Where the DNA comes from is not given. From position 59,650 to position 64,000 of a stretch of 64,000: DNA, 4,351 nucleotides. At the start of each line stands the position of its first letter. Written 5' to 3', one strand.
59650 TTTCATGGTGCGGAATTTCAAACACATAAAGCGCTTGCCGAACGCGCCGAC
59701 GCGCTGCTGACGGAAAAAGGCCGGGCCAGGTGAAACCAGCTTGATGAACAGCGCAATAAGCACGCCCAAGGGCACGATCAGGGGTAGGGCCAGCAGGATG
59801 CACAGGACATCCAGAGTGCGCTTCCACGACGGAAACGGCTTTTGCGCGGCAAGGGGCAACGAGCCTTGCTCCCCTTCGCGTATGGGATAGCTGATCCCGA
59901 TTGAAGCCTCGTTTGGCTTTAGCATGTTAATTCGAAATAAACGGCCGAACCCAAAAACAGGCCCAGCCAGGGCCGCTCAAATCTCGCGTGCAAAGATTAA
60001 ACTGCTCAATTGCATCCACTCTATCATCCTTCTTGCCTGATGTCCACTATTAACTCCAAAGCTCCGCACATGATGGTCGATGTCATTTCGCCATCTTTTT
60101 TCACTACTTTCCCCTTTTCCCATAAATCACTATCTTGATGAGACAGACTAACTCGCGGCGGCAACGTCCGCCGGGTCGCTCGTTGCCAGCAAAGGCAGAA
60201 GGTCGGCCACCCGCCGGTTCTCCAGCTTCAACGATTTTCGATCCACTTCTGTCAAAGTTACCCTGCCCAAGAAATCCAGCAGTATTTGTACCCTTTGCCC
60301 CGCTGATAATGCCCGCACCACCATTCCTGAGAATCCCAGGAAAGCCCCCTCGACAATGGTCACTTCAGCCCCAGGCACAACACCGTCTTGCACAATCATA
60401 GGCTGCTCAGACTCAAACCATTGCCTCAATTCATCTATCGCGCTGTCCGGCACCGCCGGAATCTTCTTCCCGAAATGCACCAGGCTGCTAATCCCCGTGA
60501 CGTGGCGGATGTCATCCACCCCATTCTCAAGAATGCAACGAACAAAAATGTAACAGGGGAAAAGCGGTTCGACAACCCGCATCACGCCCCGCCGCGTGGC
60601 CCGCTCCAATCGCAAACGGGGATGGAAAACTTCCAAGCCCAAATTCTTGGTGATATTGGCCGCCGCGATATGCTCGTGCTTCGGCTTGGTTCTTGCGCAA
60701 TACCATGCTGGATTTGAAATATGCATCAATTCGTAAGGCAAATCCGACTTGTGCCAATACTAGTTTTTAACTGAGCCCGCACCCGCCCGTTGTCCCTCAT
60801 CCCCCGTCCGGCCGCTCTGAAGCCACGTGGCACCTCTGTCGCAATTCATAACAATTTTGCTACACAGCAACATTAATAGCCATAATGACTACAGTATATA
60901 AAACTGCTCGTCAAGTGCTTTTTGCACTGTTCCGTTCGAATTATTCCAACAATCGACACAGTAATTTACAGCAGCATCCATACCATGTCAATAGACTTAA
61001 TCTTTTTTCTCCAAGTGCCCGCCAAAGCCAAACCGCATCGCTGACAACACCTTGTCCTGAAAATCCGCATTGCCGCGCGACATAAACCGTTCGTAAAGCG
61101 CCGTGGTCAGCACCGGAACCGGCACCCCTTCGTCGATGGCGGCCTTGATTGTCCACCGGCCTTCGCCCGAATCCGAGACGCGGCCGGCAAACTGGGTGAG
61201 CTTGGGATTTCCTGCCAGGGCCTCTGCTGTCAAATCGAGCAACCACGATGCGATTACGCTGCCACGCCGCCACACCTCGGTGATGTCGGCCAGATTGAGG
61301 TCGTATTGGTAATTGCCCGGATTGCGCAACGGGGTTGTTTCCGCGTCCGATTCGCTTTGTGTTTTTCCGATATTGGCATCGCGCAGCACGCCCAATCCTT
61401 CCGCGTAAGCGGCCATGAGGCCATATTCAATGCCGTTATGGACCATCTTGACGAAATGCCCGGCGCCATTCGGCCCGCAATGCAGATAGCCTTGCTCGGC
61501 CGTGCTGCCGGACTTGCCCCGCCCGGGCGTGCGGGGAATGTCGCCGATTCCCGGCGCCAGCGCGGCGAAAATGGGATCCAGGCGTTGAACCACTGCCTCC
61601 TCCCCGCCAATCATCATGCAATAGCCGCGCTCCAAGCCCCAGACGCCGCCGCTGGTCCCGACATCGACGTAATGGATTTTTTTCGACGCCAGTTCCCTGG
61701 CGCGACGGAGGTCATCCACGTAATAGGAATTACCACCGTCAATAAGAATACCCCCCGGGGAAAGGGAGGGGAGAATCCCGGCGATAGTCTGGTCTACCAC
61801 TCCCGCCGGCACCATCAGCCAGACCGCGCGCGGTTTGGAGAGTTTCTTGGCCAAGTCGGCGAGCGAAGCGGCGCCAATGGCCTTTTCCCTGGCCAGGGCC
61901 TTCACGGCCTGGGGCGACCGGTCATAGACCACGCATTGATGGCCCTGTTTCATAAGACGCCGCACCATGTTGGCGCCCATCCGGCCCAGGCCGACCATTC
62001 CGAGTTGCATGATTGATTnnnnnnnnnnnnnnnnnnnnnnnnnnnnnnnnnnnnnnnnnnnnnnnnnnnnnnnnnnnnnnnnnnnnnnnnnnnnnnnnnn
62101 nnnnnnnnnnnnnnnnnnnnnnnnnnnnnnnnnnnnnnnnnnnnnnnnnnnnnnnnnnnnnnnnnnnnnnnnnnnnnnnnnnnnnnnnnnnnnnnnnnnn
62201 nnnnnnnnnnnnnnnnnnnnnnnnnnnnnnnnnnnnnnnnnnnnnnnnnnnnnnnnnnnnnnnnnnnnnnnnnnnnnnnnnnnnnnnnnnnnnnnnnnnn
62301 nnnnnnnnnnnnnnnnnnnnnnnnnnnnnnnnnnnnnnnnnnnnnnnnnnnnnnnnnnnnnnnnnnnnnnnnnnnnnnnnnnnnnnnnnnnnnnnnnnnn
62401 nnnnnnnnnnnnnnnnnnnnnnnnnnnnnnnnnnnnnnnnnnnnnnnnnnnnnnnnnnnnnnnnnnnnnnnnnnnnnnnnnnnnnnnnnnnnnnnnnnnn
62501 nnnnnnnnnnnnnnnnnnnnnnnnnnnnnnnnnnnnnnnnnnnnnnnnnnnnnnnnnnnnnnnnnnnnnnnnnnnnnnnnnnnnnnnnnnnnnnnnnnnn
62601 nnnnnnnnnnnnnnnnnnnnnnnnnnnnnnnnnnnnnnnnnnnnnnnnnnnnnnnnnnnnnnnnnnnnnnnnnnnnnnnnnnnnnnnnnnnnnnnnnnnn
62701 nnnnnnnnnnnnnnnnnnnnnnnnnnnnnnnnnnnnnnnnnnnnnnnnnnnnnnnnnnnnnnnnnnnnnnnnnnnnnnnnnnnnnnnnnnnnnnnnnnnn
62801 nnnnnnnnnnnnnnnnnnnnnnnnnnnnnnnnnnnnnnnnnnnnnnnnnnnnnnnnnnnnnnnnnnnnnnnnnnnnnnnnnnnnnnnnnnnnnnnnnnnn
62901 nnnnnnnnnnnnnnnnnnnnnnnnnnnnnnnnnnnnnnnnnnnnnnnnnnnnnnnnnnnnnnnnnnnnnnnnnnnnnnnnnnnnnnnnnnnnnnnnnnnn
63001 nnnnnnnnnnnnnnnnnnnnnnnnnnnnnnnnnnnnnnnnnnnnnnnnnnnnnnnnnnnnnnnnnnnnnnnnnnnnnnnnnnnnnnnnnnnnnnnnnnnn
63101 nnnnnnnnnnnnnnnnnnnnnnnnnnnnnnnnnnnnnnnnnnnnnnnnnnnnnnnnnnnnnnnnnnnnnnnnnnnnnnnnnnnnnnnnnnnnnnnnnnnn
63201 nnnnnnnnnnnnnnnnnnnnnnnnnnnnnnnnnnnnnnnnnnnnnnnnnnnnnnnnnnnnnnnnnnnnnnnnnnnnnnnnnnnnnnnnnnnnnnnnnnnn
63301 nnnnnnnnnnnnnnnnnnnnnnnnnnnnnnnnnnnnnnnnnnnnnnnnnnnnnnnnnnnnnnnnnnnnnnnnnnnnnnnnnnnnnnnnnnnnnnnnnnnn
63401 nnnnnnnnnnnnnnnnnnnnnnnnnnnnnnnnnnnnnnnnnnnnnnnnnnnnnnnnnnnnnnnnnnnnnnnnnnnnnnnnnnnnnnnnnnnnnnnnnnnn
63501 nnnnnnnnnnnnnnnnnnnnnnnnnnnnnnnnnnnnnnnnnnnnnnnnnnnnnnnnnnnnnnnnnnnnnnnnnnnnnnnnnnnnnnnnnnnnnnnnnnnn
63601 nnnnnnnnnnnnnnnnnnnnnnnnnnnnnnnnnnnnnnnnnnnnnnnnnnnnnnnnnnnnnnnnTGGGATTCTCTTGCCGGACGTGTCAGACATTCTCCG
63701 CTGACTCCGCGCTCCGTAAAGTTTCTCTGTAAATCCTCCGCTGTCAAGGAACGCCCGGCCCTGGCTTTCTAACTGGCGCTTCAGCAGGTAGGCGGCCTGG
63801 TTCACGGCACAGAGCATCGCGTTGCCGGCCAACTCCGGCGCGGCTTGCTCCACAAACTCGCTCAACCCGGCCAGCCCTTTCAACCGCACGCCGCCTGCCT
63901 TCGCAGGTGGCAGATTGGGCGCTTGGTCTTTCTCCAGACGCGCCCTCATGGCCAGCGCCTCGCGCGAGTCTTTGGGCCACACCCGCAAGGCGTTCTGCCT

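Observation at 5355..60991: About 55 kb and ~50 genes on one strand: an exosortase/PEP-CTERM-type EPS mega-locus headed by an RfaH-like antiterminator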

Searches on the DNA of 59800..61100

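Call 45: search_rna_families(source=window, start=59800, end=61100, threshold=evalue, max_evalue=10)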
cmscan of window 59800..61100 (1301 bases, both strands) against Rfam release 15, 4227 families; matches with E-value up to 10: 3.
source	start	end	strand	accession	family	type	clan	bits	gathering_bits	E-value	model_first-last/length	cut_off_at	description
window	60066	60158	-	RF02932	Betaproteobacteria-1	Gene; sRNA;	-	21.6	49.4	0.15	1-120/120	no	Betaproteobacteria-1 RNA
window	59845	59881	+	RF02023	mir-1208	Gene; miRNA;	-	17.7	90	3.3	19-55/73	no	mir-1208 microRNA precursor family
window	60904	60974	+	RF02763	IsrM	Gene; sRNA;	-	11.7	376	1.5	36-110/329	no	IsrM sRNA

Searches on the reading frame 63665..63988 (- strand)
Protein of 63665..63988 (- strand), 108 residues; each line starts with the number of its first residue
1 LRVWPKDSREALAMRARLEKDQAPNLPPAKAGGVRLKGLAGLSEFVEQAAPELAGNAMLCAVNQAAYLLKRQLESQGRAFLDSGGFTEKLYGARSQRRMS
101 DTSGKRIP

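Call 8: search_protein_families(library=ncbifam, proteins=[window:63665-63988:-], max_evalue=0.001)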
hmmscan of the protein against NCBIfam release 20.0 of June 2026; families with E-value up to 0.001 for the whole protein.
window:63665-63988:- (108 aa): 1 family
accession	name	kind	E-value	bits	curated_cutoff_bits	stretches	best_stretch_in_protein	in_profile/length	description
TIGR04258.1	4helix_suffix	equivalog_domain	9.2e-17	60.7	40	1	51-98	1-48/49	four helix bundle suffix domain-containing protein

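Call 12: search_protein_families(library=pfam, proteins=[window:63665-63988:-], max_evalue=0.01)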
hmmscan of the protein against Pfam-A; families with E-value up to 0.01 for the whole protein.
window:63665-63988:- (108 aa): 0 families
